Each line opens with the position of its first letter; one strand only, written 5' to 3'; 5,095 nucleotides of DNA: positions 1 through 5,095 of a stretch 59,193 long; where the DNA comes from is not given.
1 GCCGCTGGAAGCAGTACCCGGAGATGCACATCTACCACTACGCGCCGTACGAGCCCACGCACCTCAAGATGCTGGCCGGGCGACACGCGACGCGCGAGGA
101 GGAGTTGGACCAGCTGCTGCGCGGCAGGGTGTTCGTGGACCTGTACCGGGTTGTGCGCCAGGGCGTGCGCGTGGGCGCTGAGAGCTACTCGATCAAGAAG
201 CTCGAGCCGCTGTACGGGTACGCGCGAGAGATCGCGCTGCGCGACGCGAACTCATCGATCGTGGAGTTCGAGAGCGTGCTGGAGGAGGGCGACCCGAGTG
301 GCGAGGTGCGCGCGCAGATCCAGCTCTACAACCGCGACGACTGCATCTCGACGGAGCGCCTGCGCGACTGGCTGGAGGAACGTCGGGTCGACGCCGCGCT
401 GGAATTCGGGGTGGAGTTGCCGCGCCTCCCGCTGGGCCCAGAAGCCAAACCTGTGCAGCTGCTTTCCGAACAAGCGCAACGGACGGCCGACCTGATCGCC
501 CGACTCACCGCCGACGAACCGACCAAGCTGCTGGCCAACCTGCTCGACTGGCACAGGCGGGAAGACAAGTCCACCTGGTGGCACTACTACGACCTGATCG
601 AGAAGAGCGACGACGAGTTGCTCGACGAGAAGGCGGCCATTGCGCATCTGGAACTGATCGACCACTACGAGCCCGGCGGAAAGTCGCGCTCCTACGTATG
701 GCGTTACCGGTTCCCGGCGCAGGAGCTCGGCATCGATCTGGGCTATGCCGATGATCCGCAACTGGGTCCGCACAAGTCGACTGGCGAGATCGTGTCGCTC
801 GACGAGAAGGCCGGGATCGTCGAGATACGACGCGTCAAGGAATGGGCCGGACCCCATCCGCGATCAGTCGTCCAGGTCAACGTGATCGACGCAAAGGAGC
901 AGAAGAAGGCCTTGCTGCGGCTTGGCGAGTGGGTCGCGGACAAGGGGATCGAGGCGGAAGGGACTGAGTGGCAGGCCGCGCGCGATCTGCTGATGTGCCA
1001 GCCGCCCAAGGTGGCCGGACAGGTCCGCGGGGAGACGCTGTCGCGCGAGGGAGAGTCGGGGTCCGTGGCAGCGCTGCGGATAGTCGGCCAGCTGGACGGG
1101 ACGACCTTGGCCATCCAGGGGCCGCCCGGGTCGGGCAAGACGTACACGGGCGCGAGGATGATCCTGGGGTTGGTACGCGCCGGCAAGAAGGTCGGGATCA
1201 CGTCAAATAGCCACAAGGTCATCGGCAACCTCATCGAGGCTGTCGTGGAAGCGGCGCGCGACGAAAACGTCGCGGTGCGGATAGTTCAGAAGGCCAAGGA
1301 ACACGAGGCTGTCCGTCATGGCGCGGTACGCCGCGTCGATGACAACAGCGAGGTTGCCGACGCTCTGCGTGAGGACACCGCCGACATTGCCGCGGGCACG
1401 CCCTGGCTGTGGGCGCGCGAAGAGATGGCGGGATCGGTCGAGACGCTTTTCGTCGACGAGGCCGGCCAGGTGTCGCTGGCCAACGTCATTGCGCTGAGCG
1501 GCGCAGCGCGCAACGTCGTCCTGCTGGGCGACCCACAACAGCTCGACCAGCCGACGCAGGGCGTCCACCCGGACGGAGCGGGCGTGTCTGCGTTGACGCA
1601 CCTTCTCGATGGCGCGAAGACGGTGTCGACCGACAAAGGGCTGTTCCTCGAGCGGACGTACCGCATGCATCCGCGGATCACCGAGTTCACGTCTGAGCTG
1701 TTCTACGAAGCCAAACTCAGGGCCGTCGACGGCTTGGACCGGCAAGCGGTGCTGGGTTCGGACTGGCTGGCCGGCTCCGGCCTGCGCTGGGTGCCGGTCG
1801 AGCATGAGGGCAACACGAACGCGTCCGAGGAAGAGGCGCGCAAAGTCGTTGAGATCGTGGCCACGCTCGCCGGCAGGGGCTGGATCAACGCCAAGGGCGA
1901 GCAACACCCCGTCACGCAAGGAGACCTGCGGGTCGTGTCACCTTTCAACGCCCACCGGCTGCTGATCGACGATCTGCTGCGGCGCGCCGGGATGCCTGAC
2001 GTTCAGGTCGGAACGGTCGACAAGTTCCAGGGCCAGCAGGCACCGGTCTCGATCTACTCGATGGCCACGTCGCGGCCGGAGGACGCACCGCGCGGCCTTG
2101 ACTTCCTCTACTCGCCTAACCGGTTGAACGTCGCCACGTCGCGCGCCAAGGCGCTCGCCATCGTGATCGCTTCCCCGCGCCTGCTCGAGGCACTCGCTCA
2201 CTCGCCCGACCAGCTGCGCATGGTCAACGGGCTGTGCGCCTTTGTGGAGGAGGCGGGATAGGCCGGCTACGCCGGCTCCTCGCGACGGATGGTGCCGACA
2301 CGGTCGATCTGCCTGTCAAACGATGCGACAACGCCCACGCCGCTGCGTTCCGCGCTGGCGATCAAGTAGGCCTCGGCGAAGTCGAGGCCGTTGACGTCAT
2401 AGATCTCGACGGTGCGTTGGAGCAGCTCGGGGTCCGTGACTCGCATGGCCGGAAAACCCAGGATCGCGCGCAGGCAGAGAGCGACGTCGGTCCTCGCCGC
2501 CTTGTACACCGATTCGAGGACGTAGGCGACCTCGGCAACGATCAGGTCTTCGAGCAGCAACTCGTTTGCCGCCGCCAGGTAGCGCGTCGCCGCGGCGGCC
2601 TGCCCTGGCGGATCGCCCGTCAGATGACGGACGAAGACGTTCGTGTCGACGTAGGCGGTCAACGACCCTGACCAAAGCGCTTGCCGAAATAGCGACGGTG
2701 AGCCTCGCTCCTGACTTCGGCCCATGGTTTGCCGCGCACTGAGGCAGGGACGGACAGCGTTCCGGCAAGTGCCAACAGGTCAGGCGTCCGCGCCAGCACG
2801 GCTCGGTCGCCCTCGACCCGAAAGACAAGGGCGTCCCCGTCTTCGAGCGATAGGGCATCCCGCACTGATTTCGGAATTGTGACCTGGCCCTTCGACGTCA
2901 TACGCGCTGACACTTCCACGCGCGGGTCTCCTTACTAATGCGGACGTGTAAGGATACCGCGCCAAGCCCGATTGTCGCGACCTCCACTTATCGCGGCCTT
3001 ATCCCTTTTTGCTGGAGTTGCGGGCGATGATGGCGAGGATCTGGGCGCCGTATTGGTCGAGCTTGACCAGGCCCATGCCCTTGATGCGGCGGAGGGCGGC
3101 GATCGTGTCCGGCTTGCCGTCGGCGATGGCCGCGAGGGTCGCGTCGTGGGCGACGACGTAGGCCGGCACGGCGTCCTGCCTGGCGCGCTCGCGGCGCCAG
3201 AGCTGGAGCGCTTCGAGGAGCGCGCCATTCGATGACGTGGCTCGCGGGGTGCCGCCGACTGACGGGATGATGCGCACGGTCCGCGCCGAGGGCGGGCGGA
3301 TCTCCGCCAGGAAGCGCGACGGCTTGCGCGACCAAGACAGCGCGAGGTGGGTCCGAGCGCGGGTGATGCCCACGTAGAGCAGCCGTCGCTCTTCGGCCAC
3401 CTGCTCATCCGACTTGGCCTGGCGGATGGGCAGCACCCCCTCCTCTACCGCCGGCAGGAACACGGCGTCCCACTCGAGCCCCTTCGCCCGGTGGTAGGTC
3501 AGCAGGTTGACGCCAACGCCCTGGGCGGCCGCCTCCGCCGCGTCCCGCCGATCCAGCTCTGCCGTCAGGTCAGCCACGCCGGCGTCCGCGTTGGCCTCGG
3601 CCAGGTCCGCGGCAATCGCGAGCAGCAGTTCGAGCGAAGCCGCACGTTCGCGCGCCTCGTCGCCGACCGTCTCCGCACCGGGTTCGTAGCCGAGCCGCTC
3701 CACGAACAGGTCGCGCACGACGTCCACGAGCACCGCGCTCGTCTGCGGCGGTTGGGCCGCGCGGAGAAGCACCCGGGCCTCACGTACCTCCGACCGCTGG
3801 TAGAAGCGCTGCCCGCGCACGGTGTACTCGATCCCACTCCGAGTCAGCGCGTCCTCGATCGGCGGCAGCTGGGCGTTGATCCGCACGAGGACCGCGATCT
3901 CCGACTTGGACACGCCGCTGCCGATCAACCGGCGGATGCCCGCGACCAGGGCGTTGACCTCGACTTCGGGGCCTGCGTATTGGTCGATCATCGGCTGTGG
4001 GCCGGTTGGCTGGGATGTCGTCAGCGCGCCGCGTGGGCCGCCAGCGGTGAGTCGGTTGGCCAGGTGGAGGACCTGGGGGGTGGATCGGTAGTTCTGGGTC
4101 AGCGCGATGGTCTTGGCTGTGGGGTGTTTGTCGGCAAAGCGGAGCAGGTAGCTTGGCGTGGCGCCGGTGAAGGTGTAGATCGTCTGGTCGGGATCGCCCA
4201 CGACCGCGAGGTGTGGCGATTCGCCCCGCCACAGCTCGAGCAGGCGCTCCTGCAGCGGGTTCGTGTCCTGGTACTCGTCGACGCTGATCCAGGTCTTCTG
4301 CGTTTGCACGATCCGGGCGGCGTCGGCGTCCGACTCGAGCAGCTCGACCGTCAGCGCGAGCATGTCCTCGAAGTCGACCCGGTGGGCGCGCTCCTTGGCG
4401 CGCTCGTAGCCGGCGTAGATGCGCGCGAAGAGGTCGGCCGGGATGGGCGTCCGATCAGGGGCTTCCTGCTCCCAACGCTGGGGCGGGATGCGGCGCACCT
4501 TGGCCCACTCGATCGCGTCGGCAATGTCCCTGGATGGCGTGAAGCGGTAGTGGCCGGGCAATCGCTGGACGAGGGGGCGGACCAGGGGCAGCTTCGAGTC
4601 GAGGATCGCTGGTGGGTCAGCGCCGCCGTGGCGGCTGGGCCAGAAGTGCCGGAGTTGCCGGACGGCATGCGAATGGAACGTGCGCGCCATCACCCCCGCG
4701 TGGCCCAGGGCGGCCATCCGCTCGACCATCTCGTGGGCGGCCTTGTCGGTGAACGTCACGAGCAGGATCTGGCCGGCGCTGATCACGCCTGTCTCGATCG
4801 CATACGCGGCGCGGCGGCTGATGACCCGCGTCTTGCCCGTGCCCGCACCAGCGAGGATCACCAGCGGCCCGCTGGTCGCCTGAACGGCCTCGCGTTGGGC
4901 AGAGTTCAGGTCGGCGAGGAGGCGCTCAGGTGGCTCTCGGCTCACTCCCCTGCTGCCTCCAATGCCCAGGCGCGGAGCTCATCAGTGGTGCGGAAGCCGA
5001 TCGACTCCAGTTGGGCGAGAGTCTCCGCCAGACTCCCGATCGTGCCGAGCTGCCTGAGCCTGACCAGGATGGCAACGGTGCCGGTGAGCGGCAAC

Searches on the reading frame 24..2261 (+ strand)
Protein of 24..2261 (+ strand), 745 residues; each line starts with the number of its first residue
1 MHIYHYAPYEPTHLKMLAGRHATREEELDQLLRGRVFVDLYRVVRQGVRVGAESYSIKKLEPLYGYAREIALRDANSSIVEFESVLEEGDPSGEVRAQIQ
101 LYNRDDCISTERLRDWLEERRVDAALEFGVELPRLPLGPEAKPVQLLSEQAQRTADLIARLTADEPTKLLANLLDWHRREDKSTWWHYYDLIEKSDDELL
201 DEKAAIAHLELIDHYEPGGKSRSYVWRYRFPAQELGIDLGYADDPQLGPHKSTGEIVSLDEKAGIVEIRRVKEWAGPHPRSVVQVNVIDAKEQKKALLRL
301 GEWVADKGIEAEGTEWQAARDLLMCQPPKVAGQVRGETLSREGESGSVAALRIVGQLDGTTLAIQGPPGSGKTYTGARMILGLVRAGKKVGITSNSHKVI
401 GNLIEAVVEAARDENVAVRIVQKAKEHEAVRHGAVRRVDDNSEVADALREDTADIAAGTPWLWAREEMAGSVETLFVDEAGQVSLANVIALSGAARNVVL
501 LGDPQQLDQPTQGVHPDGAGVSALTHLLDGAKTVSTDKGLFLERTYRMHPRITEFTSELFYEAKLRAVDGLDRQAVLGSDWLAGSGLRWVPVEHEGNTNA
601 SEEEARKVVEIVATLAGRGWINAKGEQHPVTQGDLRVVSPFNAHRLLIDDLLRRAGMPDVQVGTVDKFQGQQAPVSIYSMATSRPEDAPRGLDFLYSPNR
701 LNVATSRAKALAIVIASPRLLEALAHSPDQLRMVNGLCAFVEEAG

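Call 9: search_protein_families(library=pfam, proteins=[window:24-2261:+], max_evalue=0.01)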
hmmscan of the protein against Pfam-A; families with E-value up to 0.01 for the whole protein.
window:24-2261:+ (745 aa): 6 families
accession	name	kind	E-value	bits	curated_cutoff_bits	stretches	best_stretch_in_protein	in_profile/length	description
PF13087.12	AAA_12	-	3.3e-25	89.2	27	1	537-717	15-193/195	AAA domain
PF13086.12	AAA_11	-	9.2e-15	55.5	27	2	362-437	20-109/257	AAA domain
PF13482.12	RNase_H_2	-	1.5e-11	45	22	1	1-117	61-164/165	RNase_H superfamily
PF13604.12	AAA_30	-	2.7e-07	30.9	27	1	361-513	20-134/191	AAA domain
PF13245.12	AAA_19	-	4.5e-05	24.1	25.1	1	356-507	8-129/134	AAA domain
PF01443.25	Viral_helicase1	-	0.00011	22.5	21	0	468-510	52-100/228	Viral superfamily 1 RNA helicase core domain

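Call 28: search_protein_families(library=padloc, proteins=[window:24-2261:+], max_evalue=0.001)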
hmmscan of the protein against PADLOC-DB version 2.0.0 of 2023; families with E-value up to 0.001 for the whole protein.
window:24-2261:+ (745 aa): 6 families
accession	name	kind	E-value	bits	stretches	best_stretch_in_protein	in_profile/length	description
PDLC03920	MkoA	-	3.9e-39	132.7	2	437-723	754-1081/1112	-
PDLC03924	MkoC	-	7.7e-26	88.5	1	536-729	767-956/1136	-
PDLC03921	MkoA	-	1.5e-24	83.9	2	537-721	1372-1570/1607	-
PDLC02895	DpdJ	-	4.7e-21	71.4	1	364-735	66-471/2112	DpdJ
PDLC05009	PDC-S37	-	6.5e-05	18.9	0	358-390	307-339/1550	-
PDLC04140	mad8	-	8.6e-05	20.2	0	359-451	27-106/314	mads_8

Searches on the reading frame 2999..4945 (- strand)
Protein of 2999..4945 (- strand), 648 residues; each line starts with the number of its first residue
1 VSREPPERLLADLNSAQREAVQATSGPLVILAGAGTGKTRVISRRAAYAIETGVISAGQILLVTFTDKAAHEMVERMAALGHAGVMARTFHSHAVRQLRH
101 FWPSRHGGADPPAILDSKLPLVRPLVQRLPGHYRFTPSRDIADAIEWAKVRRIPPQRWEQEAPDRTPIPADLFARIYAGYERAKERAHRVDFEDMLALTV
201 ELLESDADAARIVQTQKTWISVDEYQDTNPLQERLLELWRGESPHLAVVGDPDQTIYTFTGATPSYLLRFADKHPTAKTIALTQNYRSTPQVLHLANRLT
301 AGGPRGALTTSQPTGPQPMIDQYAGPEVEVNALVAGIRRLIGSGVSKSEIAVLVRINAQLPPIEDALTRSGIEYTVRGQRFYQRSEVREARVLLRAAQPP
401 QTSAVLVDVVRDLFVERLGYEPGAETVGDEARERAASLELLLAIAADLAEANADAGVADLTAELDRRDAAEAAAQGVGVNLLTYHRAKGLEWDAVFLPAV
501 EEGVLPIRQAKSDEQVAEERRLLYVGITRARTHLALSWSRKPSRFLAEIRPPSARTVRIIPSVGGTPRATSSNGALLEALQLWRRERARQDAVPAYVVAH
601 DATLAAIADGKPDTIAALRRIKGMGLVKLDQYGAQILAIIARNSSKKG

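Call 9: search_protein_families(library=pfam, proteins=[window:2999-4945:-], max_evalue=0.01)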
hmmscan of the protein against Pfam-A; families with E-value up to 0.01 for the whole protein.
window:2999-4945:- (648 aa): 8 families
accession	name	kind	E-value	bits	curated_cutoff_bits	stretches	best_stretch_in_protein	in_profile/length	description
PF00580.27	UvrD-helicase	-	1.8e-57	195.5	23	1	13-274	1-270/271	UvrD/REP helicase N-terminal domain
PF13361.12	UvrD_C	-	1.8e-38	133.3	25.6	2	463-540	272-349/350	UvrD-like helicase C-terminal domain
PF13245.12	AAA_19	-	2.4e-26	92.9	25.1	1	17-259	1-133/134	AAA domain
PF00570.28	HRDC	-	1.4e-19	70.2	23.8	1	575-640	3-68/68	HRDC domain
PF13538.12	UvrD_C_2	-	9.1e-12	45.1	27.4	1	481-536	4-51/52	UvrD-like helicase C-terminal domain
PF13604.12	AAA_30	-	1.3e-09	38.5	27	1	13-94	2-81/191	AAA domain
PF13087.12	AAA_12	-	1e-05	25.6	27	0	461-535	126-189/195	AAA domain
PF01443.25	Viral_helicase1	-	0.00013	22.3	21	0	470-534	168-224/228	Viral superfamily 1 RNA helicase core domain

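Call 28: search_protein_families(library=padloc, proteins=[window:2999-4945:-], max_evalue=0.001)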
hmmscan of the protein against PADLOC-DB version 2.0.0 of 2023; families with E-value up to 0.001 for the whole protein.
window:2999-4945:- (648 aa): 56 families (the best 25 are shown)
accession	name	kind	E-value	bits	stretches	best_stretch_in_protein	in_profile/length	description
PDLC00117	GajB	-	2e-68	229.3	2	12-387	13-391/604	UrvD helicase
PDLC03802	RTasHel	-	2.4e-66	222.9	2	12-394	5-360/675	DRT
PDLC00114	GajB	-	4.4e-66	221.8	2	9-442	4-447/635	UrvD helicase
PDLC00132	GajB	-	3.6e-63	212.2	3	170-384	168-388/625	UrvD helicase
PDLC00121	GajB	-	2.1e-45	153.3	2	180-540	167-516/565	UrvD helicase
PDLC00127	GajB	-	8.6e-43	144.7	3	173-379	158-369/594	UrvD helicase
PDLC00130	GajB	-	2.6e-42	142.9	3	186-386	175-375/589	UrvD helicase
PDLC00103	GajB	-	2.6e-41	140.2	2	12-375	16-376/612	UrvD helicase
PDLC00107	GajB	-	6.4e-36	122.1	3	189-374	188-373/587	UrvD helicase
PDLC00112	GajB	-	7.5e-35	118.6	2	17-300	10-295/581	UrvD helicase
PDLC00123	GajB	-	1e-34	118.1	2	195-537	155-506/540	UrvD helicase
PDLC00110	GajB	-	2.2e-33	113.8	2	171-300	225-361/725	UrvD helicase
PDLC00119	GajB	-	2.3e-32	110.7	2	176-300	178-300/565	UrvD helicase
PDLC00104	GajB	-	3e-32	110.1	3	182-369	131-317/574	UrvD helicase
PDLC00144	GajB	-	3.9e-30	102.9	3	179-373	121-323/559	UrvD helicase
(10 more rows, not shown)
